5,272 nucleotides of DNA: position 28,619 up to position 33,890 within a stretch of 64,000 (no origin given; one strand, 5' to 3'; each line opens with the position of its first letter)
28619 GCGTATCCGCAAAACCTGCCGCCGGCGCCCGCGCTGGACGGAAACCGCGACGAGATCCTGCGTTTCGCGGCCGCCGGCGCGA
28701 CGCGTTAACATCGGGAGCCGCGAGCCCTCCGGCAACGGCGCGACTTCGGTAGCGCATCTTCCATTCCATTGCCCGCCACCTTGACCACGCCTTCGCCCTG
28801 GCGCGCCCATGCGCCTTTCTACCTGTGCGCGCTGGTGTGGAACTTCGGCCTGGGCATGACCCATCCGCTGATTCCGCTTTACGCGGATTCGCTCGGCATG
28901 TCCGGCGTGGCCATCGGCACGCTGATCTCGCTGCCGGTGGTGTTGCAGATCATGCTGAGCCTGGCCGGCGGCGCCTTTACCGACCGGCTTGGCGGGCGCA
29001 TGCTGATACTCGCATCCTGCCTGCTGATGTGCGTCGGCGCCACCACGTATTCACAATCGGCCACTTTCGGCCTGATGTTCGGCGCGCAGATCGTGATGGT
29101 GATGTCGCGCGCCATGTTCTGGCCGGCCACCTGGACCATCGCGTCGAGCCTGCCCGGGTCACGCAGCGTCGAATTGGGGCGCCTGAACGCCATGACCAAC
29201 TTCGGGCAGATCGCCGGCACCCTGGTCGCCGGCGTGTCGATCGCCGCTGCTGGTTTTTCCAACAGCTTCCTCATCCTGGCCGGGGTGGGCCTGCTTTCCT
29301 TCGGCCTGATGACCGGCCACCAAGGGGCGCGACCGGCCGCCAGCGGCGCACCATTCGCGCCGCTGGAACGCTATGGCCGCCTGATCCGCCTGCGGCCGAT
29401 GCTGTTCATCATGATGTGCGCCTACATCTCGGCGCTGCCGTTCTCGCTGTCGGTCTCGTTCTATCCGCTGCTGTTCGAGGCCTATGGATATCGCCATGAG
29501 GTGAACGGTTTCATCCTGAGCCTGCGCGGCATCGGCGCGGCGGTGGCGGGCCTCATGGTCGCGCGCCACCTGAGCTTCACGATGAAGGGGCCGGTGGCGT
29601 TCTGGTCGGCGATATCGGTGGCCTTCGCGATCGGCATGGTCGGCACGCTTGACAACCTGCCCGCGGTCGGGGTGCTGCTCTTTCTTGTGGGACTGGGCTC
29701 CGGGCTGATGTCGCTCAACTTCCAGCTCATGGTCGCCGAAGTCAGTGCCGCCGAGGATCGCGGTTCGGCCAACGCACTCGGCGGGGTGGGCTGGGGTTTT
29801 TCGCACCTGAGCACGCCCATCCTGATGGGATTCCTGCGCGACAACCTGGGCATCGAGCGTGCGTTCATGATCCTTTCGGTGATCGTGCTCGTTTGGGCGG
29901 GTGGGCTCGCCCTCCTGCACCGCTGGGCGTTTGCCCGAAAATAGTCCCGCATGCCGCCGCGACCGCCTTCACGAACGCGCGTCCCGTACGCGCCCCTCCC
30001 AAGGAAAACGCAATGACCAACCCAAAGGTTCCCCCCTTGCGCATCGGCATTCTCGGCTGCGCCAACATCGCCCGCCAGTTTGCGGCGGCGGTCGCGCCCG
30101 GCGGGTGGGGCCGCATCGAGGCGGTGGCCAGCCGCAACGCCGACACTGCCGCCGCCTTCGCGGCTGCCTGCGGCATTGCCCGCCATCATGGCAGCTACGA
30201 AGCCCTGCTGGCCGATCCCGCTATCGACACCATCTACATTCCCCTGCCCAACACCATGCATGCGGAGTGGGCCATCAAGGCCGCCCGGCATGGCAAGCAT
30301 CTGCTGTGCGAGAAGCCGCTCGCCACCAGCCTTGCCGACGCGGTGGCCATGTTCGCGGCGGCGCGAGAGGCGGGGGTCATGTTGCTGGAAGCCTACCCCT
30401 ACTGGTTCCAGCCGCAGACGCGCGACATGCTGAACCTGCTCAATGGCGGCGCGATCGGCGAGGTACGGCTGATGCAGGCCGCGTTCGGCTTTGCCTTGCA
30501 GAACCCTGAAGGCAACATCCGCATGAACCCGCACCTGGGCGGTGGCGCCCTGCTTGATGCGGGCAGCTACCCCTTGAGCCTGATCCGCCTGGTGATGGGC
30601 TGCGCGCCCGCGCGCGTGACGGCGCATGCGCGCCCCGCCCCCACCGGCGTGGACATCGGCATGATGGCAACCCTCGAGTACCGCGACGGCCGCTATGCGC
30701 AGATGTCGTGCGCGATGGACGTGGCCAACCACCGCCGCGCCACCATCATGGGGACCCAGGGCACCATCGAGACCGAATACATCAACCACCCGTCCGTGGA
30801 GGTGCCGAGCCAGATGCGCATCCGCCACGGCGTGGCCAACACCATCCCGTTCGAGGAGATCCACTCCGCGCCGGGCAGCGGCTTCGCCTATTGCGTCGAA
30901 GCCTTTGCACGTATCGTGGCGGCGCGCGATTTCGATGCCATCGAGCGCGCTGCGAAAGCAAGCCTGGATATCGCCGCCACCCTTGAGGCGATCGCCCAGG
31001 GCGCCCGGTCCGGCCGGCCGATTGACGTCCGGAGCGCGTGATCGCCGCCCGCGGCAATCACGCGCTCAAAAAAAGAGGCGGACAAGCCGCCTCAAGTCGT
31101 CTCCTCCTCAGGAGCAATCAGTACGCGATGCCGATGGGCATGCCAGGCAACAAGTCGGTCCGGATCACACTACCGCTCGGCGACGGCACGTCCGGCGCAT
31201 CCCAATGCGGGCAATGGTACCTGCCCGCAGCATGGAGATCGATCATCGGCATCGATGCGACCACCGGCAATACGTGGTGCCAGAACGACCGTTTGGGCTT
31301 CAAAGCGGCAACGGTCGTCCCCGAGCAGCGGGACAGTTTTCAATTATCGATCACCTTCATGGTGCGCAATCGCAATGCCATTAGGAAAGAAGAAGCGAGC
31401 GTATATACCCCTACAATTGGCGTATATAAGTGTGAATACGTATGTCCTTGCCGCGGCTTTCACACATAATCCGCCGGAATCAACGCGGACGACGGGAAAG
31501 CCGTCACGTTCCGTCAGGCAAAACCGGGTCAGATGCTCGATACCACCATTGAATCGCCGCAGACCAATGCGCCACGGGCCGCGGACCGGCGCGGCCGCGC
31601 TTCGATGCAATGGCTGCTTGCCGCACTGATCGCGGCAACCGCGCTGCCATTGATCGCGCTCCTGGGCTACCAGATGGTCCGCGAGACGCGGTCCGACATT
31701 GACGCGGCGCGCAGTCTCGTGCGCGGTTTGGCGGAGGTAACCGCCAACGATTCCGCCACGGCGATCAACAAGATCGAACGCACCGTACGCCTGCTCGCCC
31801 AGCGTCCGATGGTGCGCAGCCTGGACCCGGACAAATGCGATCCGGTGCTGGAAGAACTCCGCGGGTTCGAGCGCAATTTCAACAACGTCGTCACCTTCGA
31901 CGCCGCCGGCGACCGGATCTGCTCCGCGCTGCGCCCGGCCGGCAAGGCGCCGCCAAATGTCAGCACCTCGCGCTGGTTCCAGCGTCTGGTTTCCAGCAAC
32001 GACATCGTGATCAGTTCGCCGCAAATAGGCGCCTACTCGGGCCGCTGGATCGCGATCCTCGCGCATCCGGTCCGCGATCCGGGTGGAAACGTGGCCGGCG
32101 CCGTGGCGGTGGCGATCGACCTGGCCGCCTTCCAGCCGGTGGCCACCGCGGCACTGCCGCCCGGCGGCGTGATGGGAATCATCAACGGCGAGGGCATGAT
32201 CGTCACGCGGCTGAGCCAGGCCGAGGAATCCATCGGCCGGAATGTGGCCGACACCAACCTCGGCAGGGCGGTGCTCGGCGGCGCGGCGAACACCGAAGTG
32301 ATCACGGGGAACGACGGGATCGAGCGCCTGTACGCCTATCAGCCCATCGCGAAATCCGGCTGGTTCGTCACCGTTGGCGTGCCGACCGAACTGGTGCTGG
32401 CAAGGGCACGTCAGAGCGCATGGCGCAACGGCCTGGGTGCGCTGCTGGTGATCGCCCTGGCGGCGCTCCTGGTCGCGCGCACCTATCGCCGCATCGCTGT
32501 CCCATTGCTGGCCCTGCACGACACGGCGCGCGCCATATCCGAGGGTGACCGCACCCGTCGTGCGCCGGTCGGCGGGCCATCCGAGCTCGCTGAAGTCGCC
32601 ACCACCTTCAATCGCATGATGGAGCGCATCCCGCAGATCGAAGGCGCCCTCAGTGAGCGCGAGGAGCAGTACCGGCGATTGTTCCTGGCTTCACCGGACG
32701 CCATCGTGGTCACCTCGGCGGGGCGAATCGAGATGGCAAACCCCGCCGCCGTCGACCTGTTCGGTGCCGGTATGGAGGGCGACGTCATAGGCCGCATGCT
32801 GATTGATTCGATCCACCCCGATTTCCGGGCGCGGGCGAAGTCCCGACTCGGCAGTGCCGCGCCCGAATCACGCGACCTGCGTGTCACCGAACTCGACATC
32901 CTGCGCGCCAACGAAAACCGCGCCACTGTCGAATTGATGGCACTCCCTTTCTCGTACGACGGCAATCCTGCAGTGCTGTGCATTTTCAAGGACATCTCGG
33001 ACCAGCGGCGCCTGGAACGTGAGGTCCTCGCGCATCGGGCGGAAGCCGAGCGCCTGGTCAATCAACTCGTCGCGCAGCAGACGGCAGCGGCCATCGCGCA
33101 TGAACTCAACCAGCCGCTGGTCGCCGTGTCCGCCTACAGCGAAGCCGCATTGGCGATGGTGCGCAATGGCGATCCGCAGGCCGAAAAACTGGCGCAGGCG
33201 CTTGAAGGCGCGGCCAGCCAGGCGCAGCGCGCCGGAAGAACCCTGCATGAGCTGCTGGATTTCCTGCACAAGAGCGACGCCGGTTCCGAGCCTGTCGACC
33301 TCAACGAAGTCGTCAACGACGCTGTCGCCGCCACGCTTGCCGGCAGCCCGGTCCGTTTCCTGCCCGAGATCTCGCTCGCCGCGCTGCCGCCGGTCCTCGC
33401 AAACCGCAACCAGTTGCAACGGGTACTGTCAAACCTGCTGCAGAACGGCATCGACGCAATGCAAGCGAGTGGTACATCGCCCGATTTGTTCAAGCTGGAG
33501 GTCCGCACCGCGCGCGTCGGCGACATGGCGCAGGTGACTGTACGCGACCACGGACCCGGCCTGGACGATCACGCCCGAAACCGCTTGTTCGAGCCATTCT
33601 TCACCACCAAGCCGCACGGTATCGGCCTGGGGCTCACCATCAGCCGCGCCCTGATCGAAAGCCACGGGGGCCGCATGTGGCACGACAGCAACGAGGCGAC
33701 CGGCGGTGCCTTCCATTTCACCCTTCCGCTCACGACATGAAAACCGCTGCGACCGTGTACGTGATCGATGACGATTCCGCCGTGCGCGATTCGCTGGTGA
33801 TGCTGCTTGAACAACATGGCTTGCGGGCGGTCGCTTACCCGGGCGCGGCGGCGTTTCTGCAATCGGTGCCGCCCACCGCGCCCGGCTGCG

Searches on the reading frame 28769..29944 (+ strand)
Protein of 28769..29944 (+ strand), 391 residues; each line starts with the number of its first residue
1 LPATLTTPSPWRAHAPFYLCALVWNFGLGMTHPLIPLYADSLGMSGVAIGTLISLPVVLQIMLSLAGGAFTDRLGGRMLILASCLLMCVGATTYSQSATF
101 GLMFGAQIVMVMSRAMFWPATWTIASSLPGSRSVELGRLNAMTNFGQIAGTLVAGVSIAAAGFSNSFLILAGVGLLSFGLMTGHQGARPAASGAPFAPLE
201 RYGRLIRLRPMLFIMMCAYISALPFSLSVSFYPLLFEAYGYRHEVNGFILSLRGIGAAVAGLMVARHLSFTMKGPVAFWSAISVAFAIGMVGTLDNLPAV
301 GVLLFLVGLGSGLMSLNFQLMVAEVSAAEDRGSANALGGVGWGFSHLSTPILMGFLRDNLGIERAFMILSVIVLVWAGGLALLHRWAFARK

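Call 19: search_protein_families(library=pfam, proteins=[window:28769-29944:+], max_evalue=0.00001)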
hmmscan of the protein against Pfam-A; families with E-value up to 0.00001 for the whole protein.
window:28769-29944:+ (391 aa): 1 family
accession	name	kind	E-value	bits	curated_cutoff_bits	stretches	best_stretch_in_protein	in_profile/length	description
PF07690.21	MFS_1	-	1.2e-29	103.8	33.4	2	18-266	2-260/347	Major Facilitator Superfamily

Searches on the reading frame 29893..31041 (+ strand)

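Call 19: search_protein_families(library=pfam, proteins=[window:29893-31041:+], max_evalue=0.00001)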
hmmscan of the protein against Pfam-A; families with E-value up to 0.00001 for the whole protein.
window:29893-31041:+ (382 aa): 3 families
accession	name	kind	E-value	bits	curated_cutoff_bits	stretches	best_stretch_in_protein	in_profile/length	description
PF01408.29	GFO_IDH_MocA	-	2.5e-24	86.7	24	1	49-166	1-118/120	Oxidoreductase family, NAD-binding Rossmann fold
PF22725.1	GFO_IDH_MocA_C3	-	2.7e-23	82.7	27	1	179-293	4-124/124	GFO/IDH/MocA C-terminal domain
PF02894.22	GFO_IDH_MocA_C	-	2.9e-12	47.3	22.9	1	182-379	3-218/218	Oxidoreductase family, C-terminal alpha/beta domain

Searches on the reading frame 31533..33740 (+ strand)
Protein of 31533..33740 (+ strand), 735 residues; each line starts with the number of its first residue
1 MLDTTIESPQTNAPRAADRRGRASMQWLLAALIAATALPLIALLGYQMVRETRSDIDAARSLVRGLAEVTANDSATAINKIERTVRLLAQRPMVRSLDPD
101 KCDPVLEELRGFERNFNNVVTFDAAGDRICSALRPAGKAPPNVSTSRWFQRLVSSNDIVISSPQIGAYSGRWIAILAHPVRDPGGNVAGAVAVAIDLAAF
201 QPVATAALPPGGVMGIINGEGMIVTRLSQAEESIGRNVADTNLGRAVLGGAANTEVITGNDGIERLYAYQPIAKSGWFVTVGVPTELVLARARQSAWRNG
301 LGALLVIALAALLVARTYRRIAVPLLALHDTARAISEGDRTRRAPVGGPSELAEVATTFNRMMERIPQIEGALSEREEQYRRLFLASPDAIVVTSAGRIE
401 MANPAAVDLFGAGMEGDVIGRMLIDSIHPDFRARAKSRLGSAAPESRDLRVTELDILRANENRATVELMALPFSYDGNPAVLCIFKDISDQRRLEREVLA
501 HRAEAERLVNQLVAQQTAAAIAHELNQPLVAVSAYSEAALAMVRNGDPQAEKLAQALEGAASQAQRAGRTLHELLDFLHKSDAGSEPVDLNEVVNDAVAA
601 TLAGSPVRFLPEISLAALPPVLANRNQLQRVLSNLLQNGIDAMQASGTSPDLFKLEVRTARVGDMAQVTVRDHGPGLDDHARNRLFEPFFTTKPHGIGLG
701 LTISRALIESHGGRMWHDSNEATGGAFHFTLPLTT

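Call 19: search_protein_families(library=pfam, proteins=[window:31533-33740:+], max_evalue=0.00001)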
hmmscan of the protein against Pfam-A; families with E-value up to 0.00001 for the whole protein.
window:31533-33740:+ (735 aa): 8 families
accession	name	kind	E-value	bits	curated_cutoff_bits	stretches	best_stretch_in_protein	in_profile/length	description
PF02518.31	HATPase_c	-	5.9e-23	81.9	26.4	1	624-734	2-110/111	Histidine kinase-, DNA gyrase B-, and HSP90-like ATPase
PF02743.24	dCache_1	-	6.3e-19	68.9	45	1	59-281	7-239/240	Cache domain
PF00672.30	HAMP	-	5.8e-13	49.4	25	1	317-366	2-51/53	HAMP domain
PF00989.32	PAS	-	9.5e-12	45.4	22.6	1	378-488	1-113/113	PAS fold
PF13188.13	PAS_8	-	1.5e-09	37.8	21.8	1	378-436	1-58/65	PAS domain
PF00512.31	HisKA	-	6.8e-09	36.1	26.9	1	516-577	4-60/66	His Kinase A (phospho-acceptor) domain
PF08448.16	PAS_4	-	1.1e-08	35.8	23.1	0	386-493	3-110/110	PAS fold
PF13426.13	PAS_9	-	3.4e-07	30.9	27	0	388-490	1-103/103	PAS domain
